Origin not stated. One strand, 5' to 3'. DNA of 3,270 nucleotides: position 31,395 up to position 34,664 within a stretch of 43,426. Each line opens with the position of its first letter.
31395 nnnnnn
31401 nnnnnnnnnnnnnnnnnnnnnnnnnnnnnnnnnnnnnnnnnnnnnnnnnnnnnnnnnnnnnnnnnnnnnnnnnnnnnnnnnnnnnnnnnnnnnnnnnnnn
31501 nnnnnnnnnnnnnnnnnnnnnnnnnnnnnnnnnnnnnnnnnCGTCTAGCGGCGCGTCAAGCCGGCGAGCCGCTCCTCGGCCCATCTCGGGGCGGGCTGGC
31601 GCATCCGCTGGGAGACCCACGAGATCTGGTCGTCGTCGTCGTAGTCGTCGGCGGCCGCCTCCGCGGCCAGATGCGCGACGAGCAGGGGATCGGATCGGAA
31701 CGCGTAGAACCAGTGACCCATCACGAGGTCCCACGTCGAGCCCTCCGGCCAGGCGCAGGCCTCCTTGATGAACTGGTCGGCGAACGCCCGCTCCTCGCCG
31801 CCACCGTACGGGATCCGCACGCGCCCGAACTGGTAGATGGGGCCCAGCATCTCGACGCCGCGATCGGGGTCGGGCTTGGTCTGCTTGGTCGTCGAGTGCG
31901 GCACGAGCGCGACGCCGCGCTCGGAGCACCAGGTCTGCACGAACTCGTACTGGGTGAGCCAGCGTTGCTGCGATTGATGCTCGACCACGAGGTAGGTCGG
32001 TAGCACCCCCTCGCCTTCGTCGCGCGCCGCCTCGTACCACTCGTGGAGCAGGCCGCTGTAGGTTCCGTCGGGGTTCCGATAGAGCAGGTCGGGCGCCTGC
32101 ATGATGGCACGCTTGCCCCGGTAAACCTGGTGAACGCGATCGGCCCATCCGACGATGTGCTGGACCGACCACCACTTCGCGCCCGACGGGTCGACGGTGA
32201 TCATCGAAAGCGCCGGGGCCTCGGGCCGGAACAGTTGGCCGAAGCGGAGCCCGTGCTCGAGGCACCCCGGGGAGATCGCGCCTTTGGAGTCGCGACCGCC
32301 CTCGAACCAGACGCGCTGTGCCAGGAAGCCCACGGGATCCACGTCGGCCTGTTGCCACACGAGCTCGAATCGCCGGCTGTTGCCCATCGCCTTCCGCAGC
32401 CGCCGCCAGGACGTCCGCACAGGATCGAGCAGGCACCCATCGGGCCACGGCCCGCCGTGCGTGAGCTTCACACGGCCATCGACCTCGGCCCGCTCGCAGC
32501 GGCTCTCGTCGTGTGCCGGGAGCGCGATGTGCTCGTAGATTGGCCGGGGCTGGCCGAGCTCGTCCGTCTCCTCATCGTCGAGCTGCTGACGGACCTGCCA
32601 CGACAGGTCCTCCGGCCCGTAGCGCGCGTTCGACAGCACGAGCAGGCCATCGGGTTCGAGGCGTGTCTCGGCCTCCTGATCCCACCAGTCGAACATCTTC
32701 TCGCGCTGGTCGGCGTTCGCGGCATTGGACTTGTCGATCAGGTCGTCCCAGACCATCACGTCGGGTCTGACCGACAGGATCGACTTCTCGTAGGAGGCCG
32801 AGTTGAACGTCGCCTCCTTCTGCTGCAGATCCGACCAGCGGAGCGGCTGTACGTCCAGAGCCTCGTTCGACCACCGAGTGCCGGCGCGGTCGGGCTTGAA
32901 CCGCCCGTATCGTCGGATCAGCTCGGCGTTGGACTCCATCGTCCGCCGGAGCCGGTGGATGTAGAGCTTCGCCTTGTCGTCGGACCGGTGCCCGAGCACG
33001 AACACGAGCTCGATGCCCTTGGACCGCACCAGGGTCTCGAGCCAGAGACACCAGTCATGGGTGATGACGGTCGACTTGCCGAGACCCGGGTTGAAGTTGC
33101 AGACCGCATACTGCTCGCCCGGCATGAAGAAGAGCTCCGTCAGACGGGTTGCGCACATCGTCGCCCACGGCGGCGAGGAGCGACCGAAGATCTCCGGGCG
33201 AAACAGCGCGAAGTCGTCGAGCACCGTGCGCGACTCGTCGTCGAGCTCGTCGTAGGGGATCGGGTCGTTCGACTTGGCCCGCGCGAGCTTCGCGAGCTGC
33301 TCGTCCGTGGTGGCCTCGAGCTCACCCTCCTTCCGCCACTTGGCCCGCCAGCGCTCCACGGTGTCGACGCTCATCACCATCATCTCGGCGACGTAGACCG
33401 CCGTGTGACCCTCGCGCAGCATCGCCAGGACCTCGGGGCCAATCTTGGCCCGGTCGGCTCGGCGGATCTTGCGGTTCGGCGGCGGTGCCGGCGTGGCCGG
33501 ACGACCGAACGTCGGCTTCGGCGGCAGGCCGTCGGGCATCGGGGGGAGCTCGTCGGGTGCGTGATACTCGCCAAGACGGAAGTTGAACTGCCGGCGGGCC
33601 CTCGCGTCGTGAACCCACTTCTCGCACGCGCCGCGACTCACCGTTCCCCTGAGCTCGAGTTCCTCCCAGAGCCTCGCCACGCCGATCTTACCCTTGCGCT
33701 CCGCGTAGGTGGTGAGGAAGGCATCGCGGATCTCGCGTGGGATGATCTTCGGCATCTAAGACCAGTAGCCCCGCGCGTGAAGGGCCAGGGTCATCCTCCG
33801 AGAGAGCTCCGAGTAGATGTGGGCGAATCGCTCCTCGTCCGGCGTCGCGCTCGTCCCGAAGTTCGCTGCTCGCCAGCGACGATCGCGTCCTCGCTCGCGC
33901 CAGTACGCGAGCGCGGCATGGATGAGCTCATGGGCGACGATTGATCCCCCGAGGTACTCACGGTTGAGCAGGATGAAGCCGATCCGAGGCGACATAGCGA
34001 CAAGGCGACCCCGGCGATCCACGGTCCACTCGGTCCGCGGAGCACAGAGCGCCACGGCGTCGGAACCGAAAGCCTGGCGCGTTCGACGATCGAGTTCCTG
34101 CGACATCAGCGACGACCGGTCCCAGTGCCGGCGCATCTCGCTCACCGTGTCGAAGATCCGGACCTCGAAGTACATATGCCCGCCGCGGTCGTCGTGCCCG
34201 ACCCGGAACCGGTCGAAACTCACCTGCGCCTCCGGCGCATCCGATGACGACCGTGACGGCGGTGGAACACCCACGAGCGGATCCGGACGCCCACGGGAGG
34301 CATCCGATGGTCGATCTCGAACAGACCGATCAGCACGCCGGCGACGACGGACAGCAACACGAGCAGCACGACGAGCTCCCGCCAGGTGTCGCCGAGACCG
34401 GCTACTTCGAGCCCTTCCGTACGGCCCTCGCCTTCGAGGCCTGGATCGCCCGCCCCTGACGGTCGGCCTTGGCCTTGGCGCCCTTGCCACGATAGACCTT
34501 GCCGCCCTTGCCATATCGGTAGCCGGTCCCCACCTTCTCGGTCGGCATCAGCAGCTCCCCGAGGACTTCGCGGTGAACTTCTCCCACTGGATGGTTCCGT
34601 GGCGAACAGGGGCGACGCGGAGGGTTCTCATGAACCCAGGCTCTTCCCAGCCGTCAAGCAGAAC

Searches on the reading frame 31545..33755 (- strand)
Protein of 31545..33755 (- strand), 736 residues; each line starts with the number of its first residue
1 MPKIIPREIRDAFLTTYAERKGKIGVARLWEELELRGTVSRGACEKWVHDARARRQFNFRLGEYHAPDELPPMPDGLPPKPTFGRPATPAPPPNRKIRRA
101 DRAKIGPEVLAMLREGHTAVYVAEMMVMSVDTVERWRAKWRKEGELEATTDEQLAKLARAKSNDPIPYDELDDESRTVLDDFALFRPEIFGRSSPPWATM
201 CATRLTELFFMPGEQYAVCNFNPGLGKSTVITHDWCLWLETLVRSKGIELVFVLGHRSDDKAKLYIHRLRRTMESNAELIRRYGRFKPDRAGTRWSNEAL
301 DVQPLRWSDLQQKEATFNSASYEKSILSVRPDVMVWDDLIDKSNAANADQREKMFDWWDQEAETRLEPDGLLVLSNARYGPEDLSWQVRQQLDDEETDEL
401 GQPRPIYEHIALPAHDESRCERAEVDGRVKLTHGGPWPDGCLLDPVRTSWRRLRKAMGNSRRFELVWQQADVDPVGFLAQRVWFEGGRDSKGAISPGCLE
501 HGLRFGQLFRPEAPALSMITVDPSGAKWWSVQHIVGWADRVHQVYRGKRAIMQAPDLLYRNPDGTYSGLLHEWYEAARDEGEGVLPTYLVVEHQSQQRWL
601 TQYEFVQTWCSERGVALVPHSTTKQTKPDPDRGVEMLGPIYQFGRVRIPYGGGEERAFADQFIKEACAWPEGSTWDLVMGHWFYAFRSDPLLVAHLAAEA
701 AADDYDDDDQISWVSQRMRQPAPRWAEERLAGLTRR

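Call 81: search_protein_families(library=phrogs, proteins=[window:31545-33755:-], max_evalue=0.001)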
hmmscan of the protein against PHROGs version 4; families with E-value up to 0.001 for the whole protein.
window:31545-33755:- (736 aa): 2 families
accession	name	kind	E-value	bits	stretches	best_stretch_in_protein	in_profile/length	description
phrog_38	-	head and packaging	6.2e-27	95.6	1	156-672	263-686/760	terminase large subunit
phrog_4758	-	head and packaging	6.8e-09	36.4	1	194-393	37-222/243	terminase large subunit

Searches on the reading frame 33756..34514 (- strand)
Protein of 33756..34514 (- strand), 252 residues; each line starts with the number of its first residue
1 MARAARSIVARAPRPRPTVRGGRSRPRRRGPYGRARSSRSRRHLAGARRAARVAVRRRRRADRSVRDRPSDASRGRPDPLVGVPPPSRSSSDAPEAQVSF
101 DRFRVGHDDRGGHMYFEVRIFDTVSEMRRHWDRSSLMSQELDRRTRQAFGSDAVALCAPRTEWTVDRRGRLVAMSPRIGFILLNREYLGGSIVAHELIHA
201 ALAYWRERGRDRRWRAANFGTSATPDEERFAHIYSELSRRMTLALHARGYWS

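Call 81: search_protein_families(library=phrogs, proteins=[window:33756-34514:-], max_evalue=0.001)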
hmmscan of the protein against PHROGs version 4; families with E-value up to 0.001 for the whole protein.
window:33756-34514:- (252 aa): 1 family
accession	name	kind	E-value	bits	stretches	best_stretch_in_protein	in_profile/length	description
phrog_30714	-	unknown function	0.00014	23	1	114-210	31-111/145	-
